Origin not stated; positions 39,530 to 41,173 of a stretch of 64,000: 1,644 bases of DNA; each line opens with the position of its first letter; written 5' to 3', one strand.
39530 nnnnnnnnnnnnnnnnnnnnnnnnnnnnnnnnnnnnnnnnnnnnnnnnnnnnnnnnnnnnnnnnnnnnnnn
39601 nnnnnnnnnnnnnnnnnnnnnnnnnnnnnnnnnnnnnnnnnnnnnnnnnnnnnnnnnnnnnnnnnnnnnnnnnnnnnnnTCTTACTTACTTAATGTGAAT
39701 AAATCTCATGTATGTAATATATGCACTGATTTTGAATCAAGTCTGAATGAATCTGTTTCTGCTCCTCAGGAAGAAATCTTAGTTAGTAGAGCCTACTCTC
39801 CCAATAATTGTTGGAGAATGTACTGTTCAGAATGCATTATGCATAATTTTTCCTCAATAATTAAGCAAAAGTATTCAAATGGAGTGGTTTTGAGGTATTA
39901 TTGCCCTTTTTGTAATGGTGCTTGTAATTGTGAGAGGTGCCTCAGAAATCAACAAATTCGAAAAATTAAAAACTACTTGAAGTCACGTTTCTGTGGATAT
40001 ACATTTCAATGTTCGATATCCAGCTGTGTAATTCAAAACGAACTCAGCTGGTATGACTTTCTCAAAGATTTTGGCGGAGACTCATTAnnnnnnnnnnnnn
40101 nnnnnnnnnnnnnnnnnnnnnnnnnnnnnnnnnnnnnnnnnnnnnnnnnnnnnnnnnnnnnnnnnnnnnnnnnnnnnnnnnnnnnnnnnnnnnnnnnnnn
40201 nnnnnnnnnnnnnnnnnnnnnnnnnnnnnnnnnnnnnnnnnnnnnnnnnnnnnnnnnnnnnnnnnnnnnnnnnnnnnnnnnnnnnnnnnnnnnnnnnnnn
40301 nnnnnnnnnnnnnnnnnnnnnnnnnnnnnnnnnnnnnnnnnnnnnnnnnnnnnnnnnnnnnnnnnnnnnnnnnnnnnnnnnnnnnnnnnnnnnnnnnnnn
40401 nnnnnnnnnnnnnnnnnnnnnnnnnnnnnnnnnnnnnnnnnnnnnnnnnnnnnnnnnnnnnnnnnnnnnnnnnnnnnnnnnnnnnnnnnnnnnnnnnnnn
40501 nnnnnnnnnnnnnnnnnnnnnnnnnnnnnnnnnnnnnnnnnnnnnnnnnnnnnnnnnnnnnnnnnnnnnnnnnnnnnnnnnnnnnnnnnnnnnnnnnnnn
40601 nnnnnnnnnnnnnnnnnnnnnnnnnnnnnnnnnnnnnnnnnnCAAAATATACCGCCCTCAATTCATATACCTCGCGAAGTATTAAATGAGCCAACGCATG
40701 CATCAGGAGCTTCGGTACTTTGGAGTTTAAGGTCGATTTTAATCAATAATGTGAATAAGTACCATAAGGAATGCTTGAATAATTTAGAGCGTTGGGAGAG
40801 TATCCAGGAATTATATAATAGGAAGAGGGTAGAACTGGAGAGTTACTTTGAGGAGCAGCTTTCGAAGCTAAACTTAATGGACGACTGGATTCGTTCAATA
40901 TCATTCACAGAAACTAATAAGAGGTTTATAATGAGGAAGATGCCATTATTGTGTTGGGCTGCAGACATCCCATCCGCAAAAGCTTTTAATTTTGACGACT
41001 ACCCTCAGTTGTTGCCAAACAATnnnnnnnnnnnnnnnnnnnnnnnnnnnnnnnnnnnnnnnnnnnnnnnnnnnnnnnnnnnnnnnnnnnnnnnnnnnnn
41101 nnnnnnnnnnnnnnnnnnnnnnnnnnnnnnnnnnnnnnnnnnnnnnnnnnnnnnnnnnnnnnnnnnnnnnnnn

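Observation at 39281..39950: CDCA7-type zf-4CXXC_R1 zinc finger in a 1364-aa low-complexity protein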

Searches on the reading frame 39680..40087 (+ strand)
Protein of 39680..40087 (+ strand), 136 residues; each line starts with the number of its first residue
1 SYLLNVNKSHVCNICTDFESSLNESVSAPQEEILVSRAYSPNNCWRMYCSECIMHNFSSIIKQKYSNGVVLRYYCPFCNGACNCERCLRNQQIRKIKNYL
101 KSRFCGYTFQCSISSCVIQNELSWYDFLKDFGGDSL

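Call 18: search_solved_structures(query=A2, max_evalue=10, show_alignments=3)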
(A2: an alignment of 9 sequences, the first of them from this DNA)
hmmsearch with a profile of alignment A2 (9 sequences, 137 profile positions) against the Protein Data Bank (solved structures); distinct sequences matched with E-value up to 10: 8.
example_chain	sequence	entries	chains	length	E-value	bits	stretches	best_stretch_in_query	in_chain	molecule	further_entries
4v83_B3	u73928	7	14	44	0.15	15.1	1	48-79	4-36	50S ribosomal protein L33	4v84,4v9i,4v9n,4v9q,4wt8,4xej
4v68_B6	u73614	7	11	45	0.16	15.1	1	48-79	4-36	50S ribosomal protein L33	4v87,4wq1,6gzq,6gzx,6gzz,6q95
5a9z_Ac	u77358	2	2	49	0.18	14.9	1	48-80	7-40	50S ribosomal protein L33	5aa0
4v9j_B6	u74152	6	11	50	0.18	14.9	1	48-80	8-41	50S ribosomal protein L33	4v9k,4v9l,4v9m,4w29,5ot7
4v90_B6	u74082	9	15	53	0.2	14.7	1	47-80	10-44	50S RIBOSOMAL PROTEIN L33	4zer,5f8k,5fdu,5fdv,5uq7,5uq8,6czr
10px_16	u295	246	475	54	0.21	14.7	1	47-80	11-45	50S ribosomal protein L33 | 50S ribosomal protein L34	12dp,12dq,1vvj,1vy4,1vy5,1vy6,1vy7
5zlu_y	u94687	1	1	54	0.21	14.7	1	47-80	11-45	50S ribosomal protein L33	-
4fyb_B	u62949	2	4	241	0.44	13.7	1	79-114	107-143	Thiol:disulfide interchange protein (DsbC)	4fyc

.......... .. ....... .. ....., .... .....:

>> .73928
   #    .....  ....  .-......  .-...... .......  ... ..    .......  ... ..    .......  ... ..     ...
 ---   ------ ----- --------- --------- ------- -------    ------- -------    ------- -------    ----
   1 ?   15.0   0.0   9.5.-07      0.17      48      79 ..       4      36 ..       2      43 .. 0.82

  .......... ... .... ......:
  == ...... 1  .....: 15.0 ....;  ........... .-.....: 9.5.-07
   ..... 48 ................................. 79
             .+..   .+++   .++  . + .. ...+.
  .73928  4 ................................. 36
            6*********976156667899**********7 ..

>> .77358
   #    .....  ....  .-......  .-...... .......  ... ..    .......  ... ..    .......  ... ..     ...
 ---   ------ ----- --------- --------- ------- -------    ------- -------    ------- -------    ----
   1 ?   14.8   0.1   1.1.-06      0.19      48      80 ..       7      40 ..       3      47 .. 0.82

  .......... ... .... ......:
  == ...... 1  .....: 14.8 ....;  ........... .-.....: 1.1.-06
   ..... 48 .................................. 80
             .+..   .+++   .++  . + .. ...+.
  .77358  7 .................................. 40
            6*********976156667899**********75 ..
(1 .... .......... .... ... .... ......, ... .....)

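Call 22: predict_structure(alignment_id=A2)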
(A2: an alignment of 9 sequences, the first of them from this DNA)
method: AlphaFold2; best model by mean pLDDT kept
length: 136 residues; sequences in the alignment: 9
mean_pLDDT: 44.8   pTM: 0.38
mean pLDDT of the five models: 44.8, 37.0, 36.7, 33.5, 32.7
residues with pLDDT >= 90: 0; 70-90: 0; 50-70: 43; < 50: 93
segments of 3 or more residues with pLDDT < 50: 1-34, 38-41, 43-47, 58-82, 111-126, 131-136
pLDDT, mean of each block of 10 residues (from residue 1): 32 38 44 48 48 49 40 36 51 61 53 40 48 36
secondary structure, 60 per line:
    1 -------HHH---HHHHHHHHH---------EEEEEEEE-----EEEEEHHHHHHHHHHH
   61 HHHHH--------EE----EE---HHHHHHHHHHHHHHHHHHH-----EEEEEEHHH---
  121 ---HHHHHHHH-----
elements in order: H14-22 E32-39 E45-49 H50-65 H85-103 E109-114 H124-131

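Call 23: search_protein_representatives(alignment_id=A2)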
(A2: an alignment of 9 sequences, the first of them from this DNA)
Query: 9 sequences, 137 profile positions. Proteins with E-value up to 0.001 (for the whole library): 12; up to 1e-10: 5; up to 1e-30: 4. The best 12 are listed.
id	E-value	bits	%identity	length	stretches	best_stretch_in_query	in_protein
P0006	6.5e-73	259.3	-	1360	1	2-136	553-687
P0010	4.2e-71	253.4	-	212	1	3-136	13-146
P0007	5.9e-68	243.2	-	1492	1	1-134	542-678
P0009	8.4e-66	236.2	-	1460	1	2-137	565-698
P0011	4.0e-20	88.3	-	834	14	17-63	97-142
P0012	3.6e-05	39.9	-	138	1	42-102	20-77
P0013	2.8e-04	37.0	-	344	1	11-103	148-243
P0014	3.1e-04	36.9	-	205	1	17-115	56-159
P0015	3.4e-04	36.7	-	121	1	27-100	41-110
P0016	5.4e-04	36.1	-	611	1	41-98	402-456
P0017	7.3e-04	35.7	-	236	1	26-101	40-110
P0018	8.5e-04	35.4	-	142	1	41-102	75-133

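Call 25: search_protein_families(library=pfam, proteins=[P0011, P0012, P0013, P0014, P0015, P0016, P0017, P0018], max_evalue=0.01)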
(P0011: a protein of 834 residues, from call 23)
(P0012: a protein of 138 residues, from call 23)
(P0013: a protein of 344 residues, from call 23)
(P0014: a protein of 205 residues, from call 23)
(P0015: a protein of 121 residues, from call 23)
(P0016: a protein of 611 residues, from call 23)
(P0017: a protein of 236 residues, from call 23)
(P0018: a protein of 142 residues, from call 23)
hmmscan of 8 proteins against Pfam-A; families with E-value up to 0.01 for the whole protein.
P0011 (834 aa): 4 families
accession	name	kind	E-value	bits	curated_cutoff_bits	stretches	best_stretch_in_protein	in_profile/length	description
PF13016.11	Gliadin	-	1.4e-18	67.3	22.4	0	214-236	15-37/76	Cys-rich Gliadin N-terminal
PF21569.3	SET1_RBD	-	1.2e-12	48.4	27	0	4-54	45-95/110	Histone-lysine N-methyltransferase, RNA-binding domain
PF17428.7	DUF5412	-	3.4e-12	46.7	25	0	678-712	17-52/118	Family of unknown function (DUF5412)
PF23077.1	zf-C2H2_ZNF462_1st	-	0.0038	17.3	27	0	220-233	12-25/29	Zinc finger protein 462, first C2H2 zinc finger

P0012 (138 aa): 1 family
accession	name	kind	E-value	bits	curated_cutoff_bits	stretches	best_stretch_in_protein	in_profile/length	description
PF10497.14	zf-4CXXC_R1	-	3e-09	37.4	22.7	1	19-69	21-78/99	Zinc-finger domain of monoamine-oxidase A repressor R1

P0013 (344 aa): 1 family
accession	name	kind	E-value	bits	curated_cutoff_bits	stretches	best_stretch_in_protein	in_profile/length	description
PF10497.14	zf-4CXXC_R1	-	6.9e-06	26.6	22.7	1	145-248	5-92/99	Zinc-finger domain of monoamine-oxidase A repressor R1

P0014 (205 aa): 2 families
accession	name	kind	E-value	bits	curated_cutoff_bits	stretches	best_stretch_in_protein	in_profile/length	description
PF10497.14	zf-4CXXC_R1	-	1.1e-08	35.6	22.7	1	59-132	4-75/99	Zinc-finger domain of monoamine-oxidase A repressor R1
PF05833.16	NFACT_N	-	0.00044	19.6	31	1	27-168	213-360/456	NFACT N-terminal and middle domains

P0015 (121 aa): 1 family
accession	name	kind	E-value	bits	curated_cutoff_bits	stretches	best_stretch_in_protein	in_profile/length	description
PF10497.14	zf-4CXXC_R1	-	2.2e-10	41.1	22.7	1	57-104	31-78/99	Zinc-finger domain of monoamine-oxidase A repressor R1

P0016 (611 aa): 1 family
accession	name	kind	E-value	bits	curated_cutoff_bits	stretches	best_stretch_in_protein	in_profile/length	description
PF10497.14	zf-4CXXC_R1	-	2.4e-07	31.3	22.7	1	405-455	28-81/99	Zinc-finger domain of monoamine-oxidase A repressor R1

P0017 (236 aa): 1 family
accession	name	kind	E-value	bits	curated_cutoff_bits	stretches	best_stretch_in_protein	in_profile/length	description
PF10497.14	zf-4CXXC_R1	-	8.7e-06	26.3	22.7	1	38-103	13-78/99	Zinc-finger domain of monoamine-oxidase A repressor R1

P0018 (142 aa): 2 families
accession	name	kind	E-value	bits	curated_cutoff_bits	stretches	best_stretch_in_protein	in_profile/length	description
PF10497.14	zf-4CXXC_R1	-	4.6e-10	40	22.7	1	11-125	6-78/99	Zinc-finger domain of monoamine-oxidase A repressor R1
PF24463.1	DUF7577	-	0.0011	19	28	0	7-22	12-27/27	Domain of unknown function (DUF7577)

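Call 27: search_protein_families(library=pfam, proteins=[window:39680-40087:+], max_evalue=10)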
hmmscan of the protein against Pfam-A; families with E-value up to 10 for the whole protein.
seq(136 aa): 2 families
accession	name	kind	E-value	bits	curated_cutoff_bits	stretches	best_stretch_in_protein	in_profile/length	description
PF10497.14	zf-4CXXC_R1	-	0.00045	20.8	22.7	1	9-98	6-82/99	Zinc-finger domain of monoamine-oxidase A repressor R1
PF23015.2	zf-WIZ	-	0.2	11.5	27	1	99-114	5-20/35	Zinc finger found in WIZ protein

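Call 28: list_cluster_members(proteins=[P0013, P0012, P0014, P0015, P0016, P0017, P0018, P0010, P0005])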
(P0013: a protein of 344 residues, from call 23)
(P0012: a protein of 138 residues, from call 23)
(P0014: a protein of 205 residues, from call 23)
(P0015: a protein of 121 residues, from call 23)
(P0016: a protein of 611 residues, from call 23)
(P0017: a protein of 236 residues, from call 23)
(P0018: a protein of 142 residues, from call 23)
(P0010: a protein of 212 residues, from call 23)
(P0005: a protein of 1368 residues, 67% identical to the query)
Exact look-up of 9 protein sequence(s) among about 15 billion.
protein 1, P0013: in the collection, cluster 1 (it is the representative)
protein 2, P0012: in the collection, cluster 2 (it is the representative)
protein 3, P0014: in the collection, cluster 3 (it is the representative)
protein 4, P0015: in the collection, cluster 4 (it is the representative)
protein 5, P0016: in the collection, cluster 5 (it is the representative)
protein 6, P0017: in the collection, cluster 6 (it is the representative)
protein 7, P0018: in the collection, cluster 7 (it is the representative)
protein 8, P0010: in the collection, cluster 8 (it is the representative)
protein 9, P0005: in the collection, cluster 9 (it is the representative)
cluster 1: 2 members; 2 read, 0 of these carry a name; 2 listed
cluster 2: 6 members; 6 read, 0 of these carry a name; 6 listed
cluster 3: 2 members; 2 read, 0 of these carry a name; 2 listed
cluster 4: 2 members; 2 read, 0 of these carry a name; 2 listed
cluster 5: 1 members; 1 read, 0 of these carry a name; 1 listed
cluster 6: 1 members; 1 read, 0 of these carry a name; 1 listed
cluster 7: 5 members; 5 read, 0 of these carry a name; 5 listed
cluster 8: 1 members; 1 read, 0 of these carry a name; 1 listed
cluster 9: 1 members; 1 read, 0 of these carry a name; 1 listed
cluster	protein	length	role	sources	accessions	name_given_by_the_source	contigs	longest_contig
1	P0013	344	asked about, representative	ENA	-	-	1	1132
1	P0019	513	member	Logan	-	-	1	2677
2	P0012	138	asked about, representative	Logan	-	-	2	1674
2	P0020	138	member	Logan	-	-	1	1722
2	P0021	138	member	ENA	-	-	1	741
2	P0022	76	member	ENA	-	-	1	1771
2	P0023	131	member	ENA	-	-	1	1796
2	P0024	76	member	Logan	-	-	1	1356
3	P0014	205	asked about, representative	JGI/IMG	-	-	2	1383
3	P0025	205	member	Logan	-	-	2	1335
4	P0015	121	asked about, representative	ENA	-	-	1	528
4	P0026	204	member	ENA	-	-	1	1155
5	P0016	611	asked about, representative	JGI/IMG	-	-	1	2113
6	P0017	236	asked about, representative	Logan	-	-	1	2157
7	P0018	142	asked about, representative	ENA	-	-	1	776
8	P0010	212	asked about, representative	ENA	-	-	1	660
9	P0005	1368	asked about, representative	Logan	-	-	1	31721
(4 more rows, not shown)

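Call 30: find_encoding_contigs(protein=P0013, max_places=4)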
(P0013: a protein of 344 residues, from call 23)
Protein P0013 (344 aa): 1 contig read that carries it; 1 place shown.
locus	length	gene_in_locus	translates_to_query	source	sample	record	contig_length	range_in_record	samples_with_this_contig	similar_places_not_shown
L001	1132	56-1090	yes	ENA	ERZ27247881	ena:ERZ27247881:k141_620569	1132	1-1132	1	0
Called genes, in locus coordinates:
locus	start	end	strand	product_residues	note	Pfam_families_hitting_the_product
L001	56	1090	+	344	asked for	PF10497:zf-4CXXC_R1 (weak)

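Call 40: find_encoding_contigs(protein=P0016, max_places=3, flank=3000)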
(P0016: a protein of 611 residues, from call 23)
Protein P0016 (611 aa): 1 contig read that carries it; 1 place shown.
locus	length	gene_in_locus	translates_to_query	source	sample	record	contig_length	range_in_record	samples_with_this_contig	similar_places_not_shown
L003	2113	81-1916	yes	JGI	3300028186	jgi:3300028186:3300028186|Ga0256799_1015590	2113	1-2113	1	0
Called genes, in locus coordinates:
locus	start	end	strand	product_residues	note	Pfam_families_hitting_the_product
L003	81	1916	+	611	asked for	PF10497:zf-4CXXC_R1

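Call 56: search_protein_families(library=pfam, proteins=[P0019], max_evalue=1)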
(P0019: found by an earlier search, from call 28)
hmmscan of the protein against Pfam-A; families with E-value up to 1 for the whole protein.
P0019 (513 aa): 1 family
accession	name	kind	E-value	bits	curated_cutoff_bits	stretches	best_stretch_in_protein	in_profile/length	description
PF10497.14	zf-4CXXC_R1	-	0.00034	21.2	22.7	1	313-400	5-75/99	Zinc-finger domain of monoamine-oxidase A repressor R1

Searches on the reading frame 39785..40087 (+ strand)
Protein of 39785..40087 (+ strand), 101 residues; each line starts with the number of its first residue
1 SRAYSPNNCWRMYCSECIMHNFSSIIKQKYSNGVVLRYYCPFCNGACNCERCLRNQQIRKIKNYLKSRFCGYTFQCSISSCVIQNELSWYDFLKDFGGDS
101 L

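Call 27: search_protein_families(library=pfam, proteins=[window:39785-40087:+], max_evalue=10)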
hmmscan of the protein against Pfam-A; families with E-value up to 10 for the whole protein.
seq(101 aa): 2 families
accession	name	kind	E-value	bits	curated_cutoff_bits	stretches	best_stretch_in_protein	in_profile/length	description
PF10497.14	zf-4CXXC_R1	-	0.00018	22.1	22.7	1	9-63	28-82/99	Zinc-finger domain of monoamine-oxidase A repressor R1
PF23015.2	zf-WIZ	-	0.11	12.3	27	1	64-79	5-20/35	Zinc finger found in WIZ protein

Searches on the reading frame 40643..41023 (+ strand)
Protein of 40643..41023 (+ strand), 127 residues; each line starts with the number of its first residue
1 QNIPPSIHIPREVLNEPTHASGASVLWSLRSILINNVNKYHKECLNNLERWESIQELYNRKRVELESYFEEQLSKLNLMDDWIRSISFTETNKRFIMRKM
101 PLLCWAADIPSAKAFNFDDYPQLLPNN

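Call 77: search_solved_structures(query=A8, max_evalue=10)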
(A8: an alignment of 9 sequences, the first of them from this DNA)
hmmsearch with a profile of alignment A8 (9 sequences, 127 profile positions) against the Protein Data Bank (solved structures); distinct sequences matched with E-value up to 10: 4.
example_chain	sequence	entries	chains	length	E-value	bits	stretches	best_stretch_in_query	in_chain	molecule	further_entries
8b9z_n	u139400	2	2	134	0.084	16.3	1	36-75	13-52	NADH dehydrogenase [ubiquinone] 1 beta subcomplex subunit 9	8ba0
8esw_B9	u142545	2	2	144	0.096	16.1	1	36-75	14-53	NADH dehydrogenase [ubiquinone] 1 beta subcomplex subunit 9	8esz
4mvf_A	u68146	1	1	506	0.35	14.3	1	35-100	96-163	Calcium-dependent protein kinase 2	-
6cfz_D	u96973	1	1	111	1.2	12.6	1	51-97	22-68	Duo1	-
